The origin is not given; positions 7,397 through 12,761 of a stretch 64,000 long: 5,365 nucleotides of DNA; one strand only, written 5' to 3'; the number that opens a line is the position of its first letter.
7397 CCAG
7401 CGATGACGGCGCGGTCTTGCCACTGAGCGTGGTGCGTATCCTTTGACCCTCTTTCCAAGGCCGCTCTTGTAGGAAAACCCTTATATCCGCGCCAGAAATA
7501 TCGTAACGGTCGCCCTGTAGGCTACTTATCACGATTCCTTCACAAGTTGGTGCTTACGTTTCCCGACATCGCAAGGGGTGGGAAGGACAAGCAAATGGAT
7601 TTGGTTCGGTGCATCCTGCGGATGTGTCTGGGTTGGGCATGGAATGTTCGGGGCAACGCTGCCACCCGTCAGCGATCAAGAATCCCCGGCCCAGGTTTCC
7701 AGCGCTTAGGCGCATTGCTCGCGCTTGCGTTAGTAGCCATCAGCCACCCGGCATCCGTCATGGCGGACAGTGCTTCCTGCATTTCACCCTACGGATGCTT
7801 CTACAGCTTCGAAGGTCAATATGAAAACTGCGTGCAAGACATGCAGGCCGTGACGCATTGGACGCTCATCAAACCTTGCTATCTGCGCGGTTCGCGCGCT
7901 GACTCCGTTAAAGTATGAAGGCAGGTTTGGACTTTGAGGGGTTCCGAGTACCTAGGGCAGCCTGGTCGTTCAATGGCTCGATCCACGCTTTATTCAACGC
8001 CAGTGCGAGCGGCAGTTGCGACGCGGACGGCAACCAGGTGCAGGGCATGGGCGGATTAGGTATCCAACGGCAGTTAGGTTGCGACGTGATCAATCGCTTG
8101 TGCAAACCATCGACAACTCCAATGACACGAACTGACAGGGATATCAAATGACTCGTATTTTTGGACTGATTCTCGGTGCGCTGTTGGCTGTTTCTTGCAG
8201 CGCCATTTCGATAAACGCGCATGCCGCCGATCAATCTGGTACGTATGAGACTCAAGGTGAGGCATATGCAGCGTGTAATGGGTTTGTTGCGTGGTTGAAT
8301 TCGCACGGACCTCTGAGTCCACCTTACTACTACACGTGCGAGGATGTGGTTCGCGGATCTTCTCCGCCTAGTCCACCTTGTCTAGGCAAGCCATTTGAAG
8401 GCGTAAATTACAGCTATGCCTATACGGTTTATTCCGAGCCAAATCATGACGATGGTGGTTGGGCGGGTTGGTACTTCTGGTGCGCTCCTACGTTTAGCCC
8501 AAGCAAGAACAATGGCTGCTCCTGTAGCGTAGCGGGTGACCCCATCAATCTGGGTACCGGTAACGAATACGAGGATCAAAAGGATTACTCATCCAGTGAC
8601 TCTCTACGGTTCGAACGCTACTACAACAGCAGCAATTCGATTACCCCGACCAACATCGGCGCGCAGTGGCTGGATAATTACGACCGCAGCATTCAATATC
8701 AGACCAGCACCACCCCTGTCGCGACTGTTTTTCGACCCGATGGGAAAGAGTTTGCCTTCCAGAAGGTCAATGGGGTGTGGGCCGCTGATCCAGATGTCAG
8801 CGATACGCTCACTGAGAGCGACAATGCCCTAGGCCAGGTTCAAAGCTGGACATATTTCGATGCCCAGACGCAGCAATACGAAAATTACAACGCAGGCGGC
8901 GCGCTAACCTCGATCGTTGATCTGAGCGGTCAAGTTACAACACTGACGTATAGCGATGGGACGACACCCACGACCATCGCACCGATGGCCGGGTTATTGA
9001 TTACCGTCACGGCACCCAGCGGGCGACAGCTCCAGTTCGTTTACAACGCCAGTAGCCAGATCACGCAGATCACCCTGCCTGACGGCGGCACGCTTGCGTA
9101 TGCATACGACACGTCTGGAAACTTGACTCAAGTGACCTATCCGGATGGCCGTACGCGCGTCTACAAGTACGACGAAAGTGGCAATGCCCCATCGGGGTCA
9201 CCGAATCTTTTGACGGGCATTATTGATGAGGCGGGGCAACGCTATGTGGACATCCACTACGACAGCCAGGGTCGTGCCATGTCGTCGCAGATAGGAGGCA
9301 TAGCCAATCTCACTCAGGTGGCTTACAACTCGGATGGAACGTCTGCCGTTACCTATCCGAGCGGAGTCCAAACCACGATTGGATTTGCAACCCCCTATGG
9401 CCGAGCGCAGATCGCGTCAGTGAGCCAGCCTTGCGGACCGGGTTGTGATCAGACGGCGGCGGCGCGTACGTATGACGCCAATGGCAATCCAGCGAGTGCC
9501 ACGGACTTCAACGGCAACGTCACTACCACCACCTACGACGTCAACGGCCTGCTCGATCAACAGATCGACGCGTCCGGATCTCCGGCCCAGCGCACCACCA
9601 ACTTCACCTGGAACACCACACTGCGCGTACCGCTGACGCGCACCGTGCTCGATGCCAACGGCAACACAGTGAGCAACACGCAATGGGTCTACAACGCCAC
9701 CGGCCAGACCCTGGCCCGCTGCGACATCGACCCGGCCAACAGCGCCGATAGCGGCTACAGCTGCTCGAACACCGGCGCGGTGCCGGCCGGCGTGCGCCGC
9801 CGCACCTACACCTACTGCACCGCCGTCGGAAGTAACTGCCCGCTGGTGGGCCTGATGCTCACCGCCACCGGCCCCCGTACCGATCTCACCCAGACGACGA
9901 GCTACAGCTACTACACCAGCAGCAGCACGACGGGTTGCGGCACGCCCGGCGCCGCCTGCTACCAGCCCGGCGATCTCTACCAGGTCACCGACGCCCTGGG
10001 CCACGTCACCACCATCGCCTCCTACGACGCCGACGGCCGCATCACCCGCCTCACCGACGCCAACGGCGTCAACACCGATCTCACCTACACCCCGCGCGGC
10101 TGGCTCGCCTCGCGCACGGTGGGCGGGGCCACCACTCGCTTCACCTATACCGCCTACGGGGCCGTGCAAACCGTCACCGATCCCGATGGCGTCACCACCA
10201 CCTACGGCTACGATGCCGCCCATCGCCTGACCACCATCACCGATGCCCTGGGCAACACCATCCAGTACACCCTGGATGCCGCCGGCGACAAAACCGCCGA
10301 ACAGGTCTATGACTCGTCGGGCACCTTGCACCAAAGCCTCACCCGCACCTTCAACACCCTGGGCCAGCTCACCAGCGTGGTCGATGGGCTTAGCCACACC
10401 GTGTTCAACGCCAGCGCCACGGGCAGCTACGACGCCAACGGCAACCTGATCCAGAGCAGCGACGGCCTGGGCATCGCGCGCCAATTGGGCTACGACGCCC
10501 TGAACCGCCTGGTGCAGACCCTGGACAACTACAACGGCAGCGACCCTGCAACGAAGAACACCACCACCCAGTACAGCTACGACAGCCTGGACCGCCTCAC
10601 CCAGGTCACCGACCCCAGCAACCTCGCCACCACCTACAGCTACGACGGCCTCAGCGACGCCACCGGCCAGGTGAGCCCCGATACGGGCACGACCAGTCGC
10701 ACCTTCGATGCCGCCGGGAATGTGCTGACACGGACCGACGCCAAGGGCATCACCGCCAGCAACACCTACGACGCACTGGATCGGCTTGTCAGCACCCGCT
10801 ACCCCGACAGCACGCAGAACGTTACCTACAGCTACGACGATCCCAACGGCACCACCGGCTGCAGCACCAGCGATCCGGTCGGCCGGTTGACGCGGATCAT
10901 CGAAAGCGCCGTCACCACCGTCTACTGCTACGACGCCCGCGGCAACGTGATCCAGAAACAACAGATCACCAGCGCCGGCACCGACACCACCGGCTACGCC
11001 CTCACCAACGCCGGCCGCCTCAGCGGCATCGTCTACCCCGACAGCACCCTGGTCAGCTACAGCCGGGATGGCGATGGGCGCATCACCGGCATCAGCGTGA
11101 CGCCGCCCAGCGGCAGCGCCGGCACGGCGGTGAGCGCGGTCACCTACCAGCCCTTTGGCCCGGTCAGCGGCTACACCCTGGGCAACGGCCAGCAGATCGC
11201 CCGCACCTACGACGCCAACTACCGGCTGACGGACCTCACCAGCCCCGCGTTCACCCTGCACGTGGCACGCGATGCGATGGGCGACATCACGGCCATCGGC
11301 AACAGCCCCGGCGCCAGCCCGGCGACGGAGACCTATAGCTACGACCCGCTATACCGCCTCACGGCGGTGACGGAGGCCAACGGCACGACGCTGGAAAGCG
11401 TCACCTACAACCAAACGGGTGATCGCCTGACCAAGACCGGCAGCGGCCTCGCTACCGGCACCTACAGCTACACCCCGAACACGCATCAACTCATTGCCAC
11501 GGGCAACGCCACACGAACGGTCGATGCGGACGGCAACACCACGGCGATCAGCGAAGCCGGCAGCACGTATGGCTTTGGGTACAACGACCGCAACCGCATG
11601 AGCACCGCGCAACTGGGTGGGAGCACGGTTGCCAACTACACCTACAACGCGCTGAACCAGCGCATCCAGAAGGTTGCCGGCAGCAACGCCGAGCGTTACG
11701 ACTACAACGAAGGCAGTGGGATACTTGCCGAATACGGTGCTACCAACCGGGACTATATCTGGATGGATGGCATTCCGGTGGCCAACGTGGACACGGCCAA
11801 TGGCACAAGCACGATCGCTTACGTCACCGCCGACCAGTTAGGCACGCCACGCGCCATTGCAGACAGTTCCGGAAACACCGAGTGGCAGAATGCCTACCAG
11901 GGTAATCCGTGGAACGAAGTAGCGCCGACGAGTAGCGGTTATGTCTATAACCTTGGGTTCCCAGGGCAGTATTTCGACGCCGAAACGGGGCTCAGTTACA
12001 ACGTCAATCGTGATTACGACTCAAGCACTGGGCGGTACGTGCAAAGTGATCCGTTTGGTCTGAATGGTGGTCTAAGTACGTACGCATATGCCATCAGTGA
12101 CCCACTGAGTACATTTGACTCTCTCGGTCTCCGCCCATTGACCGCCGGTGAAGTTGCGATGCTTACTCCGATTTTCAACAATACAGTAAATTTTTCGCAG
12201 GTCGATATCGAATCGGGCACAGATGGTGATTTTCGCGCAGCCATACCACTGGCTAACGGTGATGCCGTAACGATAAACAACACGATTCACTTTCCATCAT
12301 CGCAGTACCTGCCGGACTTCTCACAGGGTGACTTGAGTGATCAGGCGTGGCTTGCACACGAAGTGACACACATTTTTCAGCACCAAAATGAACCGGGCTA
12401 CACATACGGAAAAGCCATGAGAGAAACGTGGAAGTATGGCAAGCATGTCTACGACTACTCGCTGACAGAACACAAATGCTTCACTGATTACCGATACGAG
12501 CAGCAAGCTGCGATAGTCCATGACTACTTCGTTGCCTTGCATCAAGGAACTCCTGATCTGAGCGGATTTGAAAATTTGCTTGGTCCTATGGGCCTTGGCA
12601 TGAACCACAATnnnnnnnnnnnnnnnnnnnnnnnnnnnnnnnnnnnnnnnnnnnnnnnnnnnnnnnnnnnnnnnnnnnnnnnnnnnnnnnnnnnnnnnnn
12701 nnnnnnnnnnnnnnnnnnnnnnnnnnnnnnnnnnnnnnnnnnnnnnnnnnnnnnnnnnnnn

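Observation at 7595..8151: Possible orphan N-terminal module upstream of the Rhs gene: polymorphism at both ends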

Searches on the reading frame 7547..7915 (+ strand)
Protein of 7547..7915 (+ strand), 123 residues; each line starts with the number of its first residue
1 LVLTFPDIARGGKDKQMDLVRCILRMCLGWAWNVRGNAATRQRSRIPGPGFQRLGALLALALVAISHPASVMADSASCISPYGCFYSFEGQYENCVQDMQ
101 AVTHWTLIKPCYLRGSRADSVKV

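Call 9: search_protein_families(library=pfam, proteins=[window:7547-7915:+], max_evalue=0.1)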
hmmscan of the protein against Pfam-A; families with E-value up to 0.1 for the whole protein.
window:7547-7915:+ (123 aa): 0 families

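Call 21: search_protein_representatives(protein=window:7547-7915:+)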
Query: 123 residues. Proteins with E-value up to 0.001 (for the whole library): 0; up to 1e-10: 0; up to 1e-30: 0. The best 0 are listed.

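Call 29: find_related_loci(query=window:7595-7915:+, collection=genome_contigs, flank=6000)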
Query window:7595-7915:+ (107 aa) in genome_contigs; peptide patterns used: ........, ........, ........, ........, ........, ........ (x = any residue, [..] = any of these).
599 stretches matched a pattern, but none encodes a relative of the query by tblastn (E <= 1e-3).

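Call 45: search_protein_families(library=ncbifam, proteins=[window:7595-7915:+], max_evalue=0.01)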
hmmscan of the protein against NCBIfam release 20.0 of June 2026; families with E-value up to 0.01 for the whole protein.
window:7595-7915:+ (107 aa): 0 families

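Call 73: list_cluster_members(proteins=[window:7595-7915:+, window:7547-7915:+, window:7915-8148:+, window:8148-12611:+, window:12626-13024:+])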
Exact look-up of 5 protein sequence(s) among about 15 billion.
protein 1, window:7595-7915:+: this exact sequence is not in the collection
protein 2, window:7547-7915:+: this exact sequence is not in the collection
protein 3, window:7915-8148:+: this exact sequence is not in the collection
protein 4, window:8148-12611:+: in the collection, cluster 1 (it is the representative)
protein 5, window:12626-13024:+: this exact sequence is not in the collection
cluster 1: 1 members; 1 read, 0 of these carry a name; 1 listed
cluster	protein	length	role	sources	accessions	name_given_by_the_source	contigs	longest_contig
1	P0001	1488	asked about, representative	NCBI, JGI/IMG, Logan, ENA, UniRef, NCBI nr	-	-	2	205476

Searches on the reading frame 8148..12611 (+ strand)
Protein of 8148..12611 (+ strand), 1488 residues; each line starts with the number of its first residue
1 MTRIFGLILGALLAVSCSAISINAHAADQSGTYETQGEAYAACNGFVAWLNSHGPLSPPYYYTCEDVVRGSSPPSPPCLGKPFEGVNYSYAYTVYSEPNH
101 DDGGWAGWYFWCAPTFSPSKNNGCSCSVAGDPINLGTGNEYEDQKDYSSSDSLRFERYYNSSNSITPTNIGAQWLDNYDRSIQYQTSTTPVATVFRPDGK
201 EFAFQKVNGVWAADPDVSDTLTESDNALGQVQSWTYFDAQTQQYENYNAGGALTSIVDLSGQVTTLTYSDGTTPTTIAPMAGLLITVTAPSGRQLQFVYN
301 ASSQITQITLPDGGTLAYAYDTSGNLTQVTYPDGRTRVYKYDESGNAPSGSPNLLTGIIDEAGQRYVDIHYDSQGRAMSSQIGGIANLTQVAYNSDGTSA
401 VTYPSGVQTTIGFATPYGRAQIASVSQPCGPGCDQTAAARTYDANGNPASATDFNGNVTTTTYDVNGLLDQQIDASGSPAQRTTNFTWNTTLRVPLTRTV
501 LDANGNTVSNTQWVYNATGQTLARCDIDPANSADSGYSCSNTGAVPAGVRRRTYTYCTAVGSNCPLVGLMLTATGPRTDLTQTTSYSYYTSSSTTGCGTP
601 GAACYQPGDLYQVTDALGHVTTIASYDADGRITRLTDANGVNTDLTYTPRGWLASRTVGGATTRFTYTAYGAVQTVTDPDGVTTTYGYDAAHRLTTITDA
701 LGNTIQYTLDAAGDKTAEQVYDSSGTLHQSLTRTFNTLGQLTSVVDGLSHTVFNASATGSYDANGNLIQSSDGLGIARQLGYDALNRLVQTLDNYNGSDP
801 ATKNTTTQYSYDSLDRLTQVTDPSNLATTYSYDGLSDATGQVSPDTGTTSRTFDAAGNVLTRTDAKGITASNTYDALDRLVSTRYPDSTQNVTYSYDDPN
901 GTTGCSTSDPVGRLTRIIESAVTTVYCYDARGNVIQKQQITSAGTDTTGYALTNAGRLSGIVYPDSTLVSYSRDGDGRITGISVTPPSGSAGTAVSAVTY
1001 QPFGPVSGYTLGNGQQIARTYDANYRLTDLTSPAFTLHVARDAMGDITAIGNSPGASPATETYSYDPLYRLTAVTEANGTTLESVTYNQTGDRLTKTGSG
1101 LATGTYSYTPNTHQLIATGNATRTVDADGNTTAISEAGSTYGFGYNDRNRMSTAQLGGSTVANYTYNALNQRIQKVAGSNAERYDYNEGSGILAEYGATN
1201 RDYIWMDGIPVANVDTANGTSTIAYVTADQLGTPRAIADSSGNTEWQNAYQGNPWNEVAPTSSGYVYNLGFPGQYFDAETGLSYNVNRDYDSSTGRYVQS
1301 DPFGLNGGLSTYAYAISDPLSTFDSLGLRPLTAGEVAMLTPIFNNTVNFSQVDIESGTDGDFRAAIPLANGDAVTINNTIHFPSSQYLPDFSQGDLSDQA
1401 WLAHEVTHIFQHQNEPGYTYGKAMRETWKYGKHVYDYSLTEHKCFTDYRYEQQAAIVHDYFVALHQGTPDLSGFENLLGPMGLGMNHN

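Call 9: search_protein_families(library=pfam, proteins=[window:8148-12611:+], max_evalue=0.1)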
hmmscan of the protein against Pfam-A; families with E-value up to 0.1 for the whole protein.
window:8148-12611:+ (1488 aa): 4 families
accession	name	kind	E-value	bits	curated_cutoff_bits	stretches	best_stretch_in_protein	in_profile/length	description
PF05593.20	RHS_repeat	-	1.5e-65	216.9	22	16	667-704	1-38/38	RHS Repeat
PF20148.4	DUF6531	-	1.5e-11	44.9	24.1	1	130-204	1-74/74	Domain of unknown function (DUF6531)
PF13699.11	eCIS_core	-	9e-07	29.4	22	1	1348-1414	17-77/79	eCIS core domain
PF03527.20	RHS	-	3.1e-05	24.1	27.9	1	1224-1250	2-28/38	RHS protein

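Call 41: search_solved_structures(query=window:8148-12611:+, max_evalue=0.001)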
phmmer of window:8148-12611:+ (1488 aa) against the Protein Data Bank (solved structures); distinct sequences matched with E-value up to 0.001: 14.
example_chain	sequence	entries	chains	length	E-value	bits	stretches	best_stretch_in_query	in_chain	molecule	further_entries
8h8a_A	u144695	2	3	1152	2.8e-39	137.9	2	1157-1327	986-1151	Putative Rhs-family protein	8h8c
8h8b_A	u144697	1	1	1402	9.9e-38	132.8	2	1157-1319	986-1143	Putative Rhs-family protein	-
7q97_A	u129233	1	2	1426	2.1e-34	121.8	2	1157-1327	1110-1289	Rhs family protein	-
8qjb_A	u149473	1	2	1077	4.4e-32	114.1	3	1224-1328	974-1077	T6SS-associated Rhs core domain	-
8qjc_A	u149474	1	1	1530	4.9e-32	113.9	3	1224-1329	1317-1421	T6SS-associated Rhs core and toxin domain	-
8qjd_A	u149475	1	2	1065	2.5e-31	111.6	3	1224-1328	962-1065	Salmonella bongori Rhs core domain (residues 360-1420)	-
8cp6_B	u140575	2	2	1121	2.7e-30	108.1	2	1213-1328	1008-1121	Toxin protein Tse5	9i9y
8uy4_A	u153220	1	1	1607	4.2e-30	107.5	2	1223-1336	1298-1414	Tse15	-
8uxt_A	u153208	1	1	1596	8.3e-29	103.2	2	1223-1336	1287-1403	Tse15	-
8qja_A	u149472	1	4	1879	1.7e-25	92.3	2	1121-1317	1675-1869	Putative type VI secretion system YD repeat-containing Rhs element Vgr protein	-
9pt5_A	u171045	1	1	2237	4.3e-25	90.9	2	947-1370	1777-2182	Teneurin-like protein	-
7pq5_L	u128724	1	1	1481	3.9e-24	87.7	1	1221-1329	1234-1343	Tre23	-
9ifo_A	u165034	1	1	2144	3.6e-23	84.6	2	947-1328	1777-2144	Teneurin-Like Protein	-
6h56_A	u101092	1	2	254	1.2e-09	39.7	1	1313-1465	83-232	Effector domain of Pseudomonas aeruginosa VgrG2b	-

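Call 45: search_protein_families(library=ncbifam, proteins=[window:8148-12611:+], max_evalue=0.01)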
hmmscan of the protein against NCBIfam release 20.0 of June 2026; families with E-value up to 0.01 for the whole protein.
window:8148-12611:+ (1488 aa): 3 families
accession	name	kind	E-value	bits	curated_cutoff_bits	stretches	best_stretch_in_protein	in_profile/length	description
TIGR01643.1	YD_repeat_2x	repeat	1.2e-46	155.3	15.8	8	281-318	4-41/42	YD repeat-containing protein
NF041261.1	RHS_core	equivalog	6.9e-45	153.3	2000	3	618-897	426-688/1261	RHS element core protein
TIGR03696.1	Rhs_assc_core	domain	5.4e-18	65.3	32.5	1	1254-1328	3-76/76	RHS repeat-associated core domain-containing protein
